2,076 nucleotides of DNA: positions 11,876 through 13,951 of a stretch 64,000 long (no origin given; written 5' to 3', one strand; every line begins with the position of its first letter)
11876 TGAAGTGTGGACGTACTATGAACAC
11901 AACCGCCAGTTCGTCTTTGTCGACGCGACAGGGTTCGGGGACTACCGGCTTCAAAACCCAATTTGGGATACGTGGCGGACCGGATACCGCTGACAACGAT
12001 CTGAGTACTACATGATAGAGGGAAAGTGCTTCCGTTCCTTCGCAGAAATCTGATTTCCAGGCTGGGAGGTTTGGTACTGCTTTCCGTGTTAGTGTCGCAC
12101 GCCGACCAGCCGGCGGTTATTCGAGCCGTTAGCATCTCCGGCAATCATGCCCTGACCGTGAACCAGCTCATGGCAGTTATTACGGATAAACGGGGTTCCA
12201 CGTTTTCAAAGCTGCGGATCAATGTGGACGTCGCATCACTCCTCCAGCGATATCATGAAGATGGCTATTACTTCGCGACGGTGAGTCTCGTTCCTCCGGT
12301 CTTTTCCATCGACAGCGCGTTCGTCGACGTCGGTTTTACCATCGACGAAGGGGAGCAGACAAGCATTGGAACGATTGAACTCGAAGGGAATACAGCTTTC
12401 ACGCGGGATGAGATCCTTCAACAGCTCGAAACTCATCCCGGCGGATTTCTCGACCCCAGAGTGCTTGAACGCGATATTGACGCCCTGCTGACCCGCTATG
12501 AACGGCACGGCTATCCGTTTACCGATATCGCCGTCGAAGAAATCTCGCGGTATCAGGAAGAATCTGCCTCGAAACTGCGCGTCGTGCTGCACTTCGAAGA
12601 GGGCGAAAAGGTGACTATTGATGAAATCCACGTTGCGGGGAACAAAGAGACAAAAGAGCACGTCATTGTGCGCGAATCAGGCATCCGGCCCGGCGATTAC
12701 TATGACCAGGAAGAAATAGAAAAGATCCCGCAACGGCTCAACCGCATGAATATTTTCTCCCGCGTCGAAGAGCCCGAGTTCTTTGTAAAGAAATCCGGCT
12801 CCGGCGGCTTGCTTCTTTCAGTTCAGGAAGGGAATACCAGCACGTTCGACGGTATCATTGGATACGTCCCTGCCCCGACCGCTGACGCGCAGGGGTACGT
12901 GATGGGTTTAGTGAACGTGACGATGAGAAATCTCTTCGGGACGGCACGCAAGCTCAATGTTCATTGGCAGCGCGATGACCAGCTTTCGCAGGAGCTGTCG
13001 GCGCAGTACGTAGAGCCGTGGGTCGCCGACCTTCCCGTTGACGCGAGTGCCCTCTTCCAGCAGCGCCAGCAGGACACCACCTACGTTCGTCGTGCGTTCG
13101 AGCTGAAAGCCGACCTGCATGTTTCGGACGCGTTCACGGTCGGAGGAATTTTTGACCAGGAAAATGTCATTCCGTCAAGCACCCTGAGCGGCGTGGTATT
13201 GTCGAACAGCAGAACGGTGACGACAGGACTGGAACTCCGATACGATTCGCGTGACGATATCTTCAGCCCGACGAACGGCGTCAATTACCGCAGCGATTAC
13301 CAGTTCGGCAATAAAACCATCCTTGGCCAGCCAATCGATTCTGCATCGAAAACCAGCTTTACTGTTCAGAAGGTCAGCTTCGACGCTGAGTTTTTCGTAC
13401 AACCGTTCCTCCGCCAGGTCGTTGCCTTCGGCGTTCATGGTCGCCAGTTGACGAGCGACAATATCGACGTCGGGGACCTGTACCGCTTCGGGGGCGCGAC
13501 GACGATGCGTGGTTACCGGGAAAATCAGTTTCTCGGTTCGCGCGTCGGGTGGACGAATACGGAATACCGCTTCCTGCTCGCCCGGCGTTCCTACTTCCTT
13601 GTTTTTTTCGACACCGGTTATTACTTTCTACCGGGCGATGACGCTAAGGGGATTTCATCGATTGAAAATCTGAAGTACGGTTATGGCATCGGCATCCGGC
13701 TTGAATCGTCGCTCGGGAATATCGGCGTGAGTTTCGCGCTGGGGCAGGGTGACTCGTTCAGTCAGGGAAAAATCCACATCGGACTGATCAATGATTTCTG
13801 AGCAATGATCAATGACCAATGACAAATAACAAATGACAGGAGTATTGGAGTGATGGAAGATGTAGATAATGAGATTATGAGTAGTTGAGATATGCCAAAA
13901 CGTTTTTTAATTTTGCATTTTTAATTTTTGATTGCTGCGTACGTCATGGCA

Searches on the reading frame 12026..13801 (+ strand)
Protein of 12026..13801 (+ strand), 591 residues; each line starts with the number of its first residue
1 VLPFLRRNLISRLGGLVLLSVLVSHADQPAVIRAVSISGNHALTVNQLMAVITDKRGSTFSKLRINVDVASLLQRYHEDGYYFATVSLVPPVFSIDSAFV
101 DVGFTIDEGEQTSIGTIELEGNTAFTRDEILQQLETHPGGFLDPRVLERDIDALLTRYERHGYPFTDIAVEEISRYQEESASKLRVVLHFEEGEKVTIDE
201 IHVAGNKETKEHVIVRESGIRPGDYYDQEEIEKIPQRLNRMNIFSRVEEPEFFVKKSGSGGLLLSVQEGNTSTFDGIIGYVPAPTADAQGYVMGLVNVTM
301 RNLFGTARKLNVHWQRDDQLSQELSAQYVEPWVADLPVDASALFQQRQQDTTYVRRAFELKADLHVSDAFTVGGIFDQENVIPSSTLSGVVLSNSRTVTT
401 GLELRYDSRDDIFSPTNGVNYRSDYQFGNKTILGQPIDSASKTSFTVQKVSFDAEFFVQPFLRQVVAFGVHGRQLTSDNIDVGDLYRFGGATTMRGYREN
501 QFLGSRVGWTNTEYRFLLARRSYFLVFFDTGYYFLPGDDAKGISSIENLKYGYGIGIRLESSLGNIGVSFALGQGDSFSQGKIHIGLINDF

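Call 38: search_protein_families(library=pfam, proteins=[window:12026-13801:+])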
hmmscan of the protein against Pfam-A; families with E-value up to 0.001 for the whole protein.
window:12026-13801:+ (591 aa): 4 families
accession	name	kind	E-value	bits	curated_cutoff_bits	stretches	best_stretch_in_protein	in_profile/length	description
PF07244.20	POTRA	-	6.1e-34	117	21.3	3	114-193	3-79/79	Surface antigen variable number repeat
PF01103.29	Omp85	-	1.7e-16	61.1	24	1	302-572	1-304/325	Omp85 superfamily domain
PF08479.16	POTRA_2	-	4.8e-10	39.6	24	1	32-91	3-62/76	POTRA domain, ShlB-type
PF08478.15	POTRA_1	-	9.1e-10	39.1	23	0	197-242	2-47/69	POTRA domain, FtsQ-type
